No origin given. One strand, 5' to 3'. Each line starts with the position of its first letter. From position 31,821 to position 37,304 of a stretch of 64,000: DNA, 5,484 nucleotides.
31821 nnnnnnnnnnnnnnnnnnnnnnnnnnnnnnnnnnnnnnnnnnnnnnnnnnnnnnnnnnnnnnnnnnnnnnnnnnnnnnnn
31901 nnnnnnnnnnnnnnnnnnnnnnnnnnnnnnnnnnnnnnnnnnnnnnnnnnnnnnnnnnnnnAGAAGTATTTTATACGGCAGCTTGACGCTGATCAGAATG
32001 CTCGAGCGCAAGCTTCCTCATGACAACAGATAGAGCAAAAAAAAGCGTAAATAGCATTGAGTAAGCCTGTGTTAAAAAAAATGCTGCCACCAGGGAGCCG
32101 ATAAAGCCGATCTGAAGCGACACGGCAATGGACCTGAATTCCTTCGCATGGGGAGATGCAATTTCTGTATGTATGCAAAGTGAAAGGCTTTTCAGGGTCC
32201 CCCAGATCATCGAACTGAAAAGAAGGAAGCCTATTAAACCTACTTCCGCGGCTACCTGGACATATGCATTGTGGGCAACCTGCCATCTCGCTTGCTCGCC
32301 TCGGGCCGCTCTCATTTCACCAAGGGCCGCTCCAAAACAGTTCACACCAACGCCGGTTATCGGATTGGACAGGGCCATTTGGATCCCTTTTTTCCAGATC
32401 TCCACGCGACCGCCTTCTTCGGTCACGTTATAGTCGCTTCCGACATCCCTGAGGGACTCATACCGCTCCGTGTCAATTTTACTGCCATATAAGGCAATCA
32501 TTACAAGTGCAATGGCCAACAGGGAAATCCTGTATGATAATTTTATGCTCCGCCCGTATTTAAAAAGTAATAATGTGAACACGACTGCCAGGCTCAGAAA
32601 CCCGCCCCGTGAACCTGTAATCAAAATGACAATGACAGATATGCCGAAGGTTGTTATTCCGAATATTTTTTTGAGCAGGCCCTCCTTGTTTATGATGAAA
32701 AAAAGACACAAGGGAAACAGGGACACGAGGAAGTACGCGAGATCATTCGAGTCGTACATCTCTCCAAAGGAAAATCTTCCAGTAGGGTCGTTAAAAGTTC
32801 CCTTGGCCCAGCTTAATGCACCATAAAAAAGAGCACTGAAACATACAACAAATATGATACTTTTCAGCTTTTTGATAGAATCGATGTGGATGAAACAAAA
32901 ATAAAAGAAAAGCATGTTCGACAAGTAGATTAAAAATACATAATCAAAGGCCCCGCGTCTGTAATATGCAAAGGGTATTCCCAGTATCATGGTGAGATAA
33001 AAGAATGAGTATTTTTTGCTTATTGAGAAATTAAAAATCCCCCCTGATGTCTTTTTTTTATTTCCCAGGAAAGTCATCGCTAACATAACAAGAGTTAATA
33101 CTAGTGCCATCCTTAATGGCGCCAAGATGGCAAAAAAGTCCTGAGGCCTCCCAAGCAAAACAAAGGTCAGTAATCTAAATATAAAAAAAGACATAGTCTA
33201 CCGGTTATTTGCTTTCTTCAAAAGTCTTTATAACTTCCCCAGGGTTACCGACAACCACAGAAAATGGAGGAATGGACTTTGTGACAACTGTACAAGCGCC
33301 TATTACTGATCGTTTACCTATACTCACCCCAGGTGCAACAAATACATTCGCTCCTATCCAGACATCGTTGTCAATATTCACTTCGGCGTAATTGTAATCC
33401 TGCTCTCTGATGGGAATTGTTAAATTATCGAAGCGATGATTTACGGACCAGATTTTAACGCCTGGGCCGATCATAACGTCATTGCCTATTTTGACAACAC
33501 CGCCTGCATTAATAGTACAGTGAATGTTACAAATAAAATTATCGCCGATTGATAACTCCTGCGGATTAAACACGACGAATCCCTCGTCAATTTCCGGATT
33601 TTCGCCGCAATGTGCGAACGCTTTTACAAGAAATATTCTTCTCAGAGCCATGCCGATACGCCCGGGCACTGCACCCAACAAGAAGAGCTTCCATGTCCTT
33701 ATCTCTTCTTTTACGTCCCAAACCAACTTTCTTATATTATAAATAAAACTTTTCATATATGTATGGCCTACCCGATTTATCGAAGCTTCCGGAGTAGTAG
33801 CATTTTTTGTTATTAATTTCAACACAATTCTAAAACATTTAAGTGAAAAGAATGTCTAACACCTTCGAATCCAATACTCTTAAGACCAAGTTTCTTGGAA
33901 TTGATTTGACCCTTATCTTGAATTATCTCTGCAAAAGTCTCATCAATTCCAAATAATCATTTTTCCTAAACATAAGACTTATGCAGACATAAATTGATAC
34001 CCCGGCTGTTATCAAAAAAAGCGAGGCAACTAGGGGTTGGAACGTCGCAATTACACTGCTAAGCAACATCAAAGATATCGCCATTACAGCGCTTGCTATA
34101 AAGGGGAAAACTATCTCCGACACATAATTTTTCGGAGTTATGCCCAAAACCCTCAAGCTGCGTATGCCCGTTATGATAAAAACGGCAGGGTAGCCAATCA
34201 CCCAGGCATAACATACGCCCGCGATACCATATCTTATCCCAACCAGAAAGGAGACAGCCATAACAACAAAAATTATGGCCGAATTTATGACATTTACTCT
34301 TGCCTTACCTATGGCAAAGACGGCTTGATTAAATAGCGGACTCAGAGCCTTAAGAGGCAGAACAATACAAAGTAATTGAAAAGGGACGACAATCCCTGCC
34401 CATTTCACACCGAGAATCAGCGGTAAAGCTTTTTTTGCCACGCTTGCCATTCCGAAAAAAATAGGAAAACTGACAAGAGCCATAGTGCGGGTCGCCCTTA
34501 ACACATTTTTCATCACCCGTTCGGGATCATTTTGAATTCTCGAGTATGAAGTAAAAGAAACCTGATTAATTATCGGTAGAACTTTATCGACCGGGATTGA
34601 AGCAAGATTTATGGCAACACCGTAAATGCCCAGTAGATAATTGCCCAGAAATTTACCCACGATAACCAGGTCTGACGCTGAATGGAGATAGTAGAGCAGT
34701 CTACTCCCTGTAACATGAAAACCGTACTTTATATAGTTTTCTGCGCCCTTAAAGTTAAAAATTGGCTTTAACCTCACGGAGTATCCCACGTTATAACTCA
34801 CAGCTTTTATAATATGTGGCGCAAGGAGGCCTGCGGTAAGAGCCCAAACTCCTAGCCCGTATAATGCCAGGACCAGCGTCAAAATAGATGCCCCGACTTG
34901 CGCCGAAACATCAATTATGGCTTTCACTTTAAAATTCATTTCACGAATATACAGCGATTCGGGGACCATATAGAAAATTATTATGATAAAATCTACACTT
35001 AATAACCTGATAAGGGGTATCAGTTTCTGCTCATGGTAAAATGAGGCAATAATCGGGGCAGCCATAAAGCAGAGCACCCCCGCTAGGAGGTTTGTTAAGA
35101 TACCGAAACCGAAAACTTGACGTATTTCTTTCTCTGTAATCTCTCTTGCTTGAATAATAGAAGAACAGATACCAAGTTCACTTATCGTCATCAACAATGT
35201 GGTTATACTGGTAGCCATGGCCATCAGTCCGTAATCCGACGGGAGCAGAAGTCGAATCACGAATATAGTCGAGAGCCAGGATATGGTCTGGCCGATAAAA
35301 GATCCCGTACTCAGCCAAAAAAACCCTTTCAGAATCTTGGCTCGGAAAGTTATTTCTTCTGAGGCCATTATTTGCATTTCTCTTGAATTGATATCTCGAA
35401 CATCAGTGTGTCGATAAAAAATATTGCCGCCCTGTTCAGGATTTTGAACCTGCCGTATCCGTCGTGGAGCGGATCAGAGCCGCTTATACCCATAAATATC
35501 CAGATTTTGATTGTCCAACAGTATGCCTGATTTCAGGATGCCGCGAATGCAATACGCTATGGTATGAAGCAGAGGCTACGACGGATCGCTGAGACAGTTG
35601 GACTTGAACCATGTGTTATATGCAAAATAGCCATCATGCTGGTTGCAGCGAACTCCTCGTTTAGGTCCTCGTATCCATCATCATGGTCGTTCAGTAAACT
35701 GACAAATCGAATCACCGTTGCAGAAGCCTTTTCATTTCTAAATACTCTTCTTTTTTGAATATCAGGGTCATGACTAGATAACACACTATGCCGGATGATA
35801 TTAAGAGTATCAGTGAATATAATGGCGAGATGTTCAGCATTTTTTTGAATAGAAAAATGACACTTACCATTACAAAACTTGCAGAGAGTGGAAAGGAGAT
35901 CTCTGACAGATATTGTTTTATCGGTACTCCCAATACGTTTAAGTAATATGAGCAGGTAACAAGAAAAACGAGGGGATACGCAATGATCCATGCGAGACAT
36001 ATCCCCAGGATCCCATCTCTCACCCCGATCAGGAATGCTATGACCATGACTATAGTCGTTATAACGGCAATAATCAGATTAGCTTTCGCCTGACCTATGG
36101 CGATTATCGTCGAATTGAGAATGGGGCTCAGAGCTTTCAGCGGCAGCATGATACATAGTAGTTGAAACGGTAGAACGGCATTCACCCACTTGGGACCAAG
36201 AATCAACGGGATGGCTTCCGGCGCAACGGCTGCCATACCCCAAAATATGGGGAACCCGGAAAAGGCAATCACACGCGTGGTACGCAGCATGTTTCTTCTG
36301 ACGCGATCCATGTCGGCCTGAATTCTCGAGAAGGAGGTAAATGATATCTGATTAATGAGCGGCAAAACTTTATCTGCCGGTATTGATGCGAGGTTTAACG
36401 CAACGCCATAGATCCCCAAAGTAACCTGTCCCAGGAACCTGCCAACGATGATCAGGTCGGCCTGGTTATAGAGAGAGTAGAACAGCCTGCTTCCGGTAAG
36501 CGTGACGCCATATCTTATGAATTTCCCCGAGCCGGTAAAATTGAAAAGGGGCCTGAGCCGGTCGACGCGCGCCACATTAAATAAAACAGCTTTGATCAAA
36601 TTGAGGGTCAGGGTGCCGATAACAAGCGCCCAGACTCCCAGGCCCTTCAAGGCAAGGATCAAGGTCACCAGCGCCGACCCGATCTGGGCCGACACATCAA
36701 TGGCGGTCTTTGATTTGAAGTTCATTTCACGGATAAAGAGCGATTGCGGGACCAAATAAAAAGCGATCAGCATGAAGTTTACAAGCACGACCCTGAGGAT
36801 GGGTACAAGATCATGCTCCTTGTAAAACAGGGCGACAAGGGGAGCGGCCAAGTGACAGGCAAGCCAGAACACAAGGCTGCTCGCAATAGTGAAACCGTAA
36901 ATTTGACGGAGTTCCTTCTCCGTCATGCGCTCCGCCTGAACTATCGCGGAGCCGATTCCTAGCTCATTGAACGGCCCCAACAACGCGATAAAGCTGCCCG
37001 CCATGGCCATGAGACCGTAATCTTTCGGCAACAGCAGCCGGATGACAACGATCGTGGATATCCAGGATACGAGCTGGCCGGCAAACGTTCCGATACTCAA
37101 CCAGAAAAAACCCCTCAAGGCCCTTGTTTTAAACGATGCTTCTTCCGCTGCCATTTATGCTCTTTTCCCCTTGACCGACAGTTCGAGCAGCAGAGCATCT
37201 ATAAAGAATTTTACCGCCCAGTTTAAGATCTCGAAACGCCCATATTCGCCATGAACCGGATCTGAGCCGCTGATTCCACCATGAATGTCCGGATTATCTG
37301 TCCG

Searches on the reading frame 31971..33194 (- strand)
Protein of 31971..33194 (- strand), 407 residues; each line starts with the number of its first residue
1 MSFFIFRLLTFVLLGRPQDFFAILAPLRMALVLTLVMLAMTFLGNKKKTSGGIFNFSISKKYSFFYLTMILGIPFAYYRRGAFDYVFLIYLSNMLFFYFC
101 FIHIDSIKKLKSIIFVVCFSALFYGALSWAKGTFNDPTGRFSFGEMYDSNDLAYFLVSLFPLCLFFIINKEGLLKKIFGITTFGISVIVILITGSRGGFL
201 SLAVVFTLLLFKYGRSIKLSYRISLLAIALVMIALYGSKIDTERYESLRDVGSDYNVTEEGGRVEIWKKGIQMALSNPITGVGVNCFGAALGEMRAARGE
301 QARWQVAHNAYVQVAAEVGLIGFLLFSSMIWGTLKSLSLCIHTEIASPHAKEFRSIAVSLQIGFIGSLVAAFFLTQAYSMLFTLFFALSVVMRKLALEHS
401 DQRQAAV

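Call 9: search_protein_families(library=pfam, proteins=[window:31971-33194:-], max_evalue=0.001)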
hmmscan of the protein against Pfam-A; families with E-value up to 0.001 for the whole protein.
window:31971-33194:- (407 aa): 1 family
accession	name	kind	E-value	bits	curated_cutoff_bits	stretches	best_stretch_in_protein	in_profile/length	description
PF04932.20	Wzy_C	-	9.8e-22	77.8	31.7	1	183-326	3-148/149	O-Antigen ligase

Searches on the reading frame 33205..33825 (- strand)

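Call 9: search_protein_families(library=pfam, proteins=[window:33205-33825:-], max_evalue=0.001)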
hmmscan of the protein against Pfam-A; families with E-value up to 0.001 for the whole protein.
window:33205-33825:- (206 aa): 2 families
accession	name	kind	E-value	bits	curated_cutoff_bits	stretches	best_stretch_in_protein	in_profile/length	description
PF00132.30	Hexapep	-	1.9e-10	40.4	27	1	149-183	2-36/36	Bacterial transferase hexapeptide (six repeats)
PF14602.12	Hexapep_2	-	4e-05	23.7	27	1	150-183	3-34/34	Hexapeptide repeat of succinyl-transferase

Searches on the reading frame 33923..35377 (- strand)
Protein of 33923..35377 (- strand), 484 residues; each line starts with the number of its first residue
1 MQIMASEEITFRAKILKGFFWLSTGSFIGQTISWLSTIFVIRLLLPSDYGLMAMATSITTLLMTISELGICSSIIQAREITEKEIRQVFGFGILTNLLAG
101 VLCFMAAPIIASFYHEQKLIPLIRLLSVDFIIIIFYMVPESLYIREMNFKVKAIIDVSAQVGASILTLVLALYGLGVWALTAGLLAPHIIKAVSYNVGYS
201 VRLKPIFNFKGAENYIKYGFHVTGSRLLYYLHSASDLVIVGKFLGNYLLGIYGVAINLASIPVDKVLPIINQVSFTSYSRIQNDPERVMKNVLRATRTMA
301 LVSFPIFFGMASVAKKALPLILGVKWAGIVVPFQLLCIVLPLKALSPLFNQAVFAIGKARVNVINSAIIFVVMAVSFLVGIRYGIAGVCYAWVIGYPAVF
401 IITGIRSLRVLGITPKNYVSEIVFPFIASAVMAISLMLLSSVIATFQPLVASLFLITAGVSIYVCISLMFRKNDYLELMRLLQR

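Call 9: search_protein_families(library=pfam, proteins=[window:33923-35377:-], max_evalue=0.001)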
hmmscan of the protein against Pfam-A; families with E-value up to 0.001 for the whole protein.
window:33923-35377:- (484 aa): 2 families
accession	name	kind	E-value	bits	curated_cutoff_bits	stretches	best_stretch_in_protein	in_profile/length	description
PF13440.11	Polysacc_synt_3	-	3.8e-71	240.2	23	1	41-330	3-292/293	Polysaccharide biosynthesis protein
PF01943.22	Polysacc_synt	-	1.2e-27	97.5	28.2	1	15-275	1-267/274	Polysaccharide biosynthesis protein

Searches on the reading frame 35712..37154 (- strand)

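Call 9: search_protein_families(library=pfam, proteins=[window:35712-37154:-], max_evalue=0.001)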
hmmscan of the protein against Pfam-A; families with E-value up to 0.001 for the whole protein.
window:35712-37154:- (480 aa): 2 families
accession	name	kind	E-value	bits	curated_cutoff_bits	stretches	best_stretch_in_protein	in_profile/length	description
PF13440.11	Polysacc_synt_3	-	2.4e-69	234.3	23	1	36-327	1-292/293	Polysaccharide biosynthesis protein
PF01943.22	Polysacc_synt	-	1.6e-27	97.1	28.2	1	13-278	2-273/274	Polysaccharide biosynthesis protein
